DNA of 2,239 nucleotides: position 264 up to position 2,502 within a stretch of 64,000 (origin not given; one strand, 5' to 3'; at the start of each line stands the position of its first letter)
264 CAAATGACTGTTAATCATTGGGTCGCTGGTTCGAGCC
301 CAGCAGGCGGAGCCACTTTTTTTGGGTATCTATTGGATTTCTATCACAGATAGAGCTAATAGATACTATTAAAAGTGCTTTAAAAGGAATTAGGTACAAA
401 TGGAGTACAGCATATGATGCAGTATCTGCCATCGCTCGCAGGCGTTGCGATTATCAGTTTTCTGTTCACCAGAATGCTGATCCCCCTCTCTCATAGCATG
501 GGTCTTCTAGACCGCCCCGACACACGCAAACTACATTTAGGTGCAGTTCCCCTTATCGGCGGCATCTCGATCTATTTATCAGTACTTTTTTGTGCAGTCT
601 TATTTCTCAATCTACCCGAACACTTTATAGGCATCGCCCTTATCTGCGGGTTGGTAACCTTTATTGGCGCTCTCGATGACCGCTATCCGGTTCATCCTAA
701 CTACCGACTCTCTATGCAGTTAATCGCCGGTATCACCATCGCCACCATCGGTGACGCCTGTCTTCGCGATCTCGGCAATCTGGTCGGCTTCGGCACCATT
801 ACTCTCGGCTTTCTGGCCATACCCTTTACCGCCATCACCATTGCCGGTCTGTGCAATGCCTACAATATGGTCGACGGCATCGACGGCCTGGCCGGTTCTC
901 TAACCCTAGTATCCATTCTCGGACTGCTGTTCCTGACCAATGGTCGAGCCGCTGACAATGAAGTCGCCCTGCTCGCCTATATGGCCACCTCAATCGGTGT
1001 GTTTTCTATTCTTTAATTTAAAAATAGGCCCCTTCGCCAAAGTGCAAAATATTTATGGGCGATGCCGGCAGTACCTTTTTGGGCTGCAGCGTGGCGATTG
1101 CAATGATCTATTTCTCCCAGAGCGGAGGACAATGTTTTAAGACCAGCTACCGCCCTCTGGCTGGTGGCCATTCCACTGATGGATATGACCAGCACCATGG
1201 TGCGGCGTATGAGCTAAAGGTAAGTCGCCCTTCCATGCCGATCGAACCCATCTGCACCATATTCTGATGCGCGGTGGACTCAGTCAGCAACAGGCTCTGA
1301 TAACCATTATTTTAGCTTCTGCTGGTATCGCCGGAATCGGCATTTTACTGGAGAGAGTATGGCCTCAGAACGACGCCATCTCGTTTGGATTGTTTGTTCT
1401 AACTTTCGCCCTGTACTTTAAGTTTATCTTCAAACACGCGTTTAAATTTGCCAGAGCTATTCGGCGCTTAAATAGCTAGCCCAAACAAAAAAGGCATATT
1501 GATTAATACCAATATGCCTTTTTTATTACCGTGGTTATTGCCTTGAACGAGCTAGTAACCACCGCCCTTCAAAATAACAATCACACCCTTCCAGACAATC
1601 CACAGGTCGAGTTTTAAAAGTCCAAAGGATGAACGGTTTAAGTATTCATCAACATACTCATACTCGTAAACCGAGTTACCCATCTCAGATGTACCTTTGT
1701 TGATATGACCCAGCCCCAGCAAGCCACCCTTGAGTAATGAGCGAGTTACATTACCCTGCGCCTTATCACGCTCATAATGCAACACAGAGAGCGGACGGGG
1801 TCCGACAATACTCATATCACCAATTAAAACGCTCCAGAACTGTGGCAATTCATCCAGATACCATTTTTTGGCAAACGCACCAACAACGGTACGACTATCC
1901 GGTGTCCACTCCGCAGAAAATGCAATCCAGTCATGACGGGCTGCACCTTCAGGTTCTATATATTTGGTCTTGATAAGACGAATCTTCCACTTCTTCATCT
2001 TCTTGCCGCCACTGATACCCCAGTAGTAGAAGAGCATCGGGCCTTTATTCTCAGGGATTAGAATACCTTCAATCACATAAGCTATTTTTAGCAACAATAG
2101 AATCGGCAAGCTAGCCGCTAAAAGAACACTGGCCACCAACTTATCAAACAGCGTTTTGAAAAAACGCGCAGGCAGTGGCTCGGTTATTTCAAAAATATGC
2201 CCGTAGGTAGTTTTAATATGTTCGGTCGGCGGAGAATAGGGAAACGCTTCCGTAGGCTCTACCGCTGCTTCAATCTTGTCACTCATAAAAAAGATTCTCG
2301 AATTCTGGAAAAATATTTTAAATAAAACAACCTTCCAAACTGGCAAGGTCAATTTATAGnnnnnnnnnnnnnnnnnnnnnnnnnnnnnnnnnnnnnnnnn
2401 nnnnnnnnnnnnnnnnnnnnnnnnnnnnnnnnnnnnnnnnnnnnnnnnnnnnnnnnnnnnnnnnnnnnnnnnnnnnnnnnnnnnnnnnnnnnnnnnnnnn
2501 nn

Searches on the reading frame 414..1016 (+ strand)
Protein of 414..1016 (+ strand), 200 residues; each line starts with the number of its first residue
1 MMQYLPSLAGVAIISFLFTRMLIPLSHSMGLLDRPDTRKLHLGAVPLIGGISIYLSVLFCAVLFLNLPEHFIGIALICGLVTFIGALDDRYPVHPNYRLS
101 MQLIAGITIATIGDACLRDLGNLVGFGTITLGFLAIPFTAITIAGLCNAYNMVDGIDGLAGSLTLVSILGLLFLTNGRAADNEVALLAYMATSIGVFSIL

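Call 44: search_protein_families(library=pfam, proteins=[window:414-1016:+], max_evalue=0.00001)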
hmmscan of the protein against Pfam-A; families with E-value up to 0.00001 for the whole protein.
window:414-1016:+ (200 aa): 1 family
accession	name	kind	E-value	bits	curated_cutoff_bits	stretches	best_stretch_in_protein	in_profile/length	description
PF00953.26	Glycos_transf_4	-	7e-20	72.1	27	1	73-191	3-123/160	Glycosyl transferase family 4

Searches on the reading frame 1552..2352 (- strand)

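Call 44: search_protein_families(library=pfam, proteins=[window:1552-2352:-], max_evalue=0.00001)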
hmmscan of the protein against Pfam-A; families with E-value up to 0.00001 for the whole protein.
window:1552-2352:- (266 aa): 1 family
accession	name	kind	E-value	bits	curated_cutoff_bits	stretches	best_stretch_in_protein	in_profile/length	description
PF02397.22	Bac_transf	-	6.3e-25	88.2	27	1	66-261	1-178/179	Bacterial sugar transferase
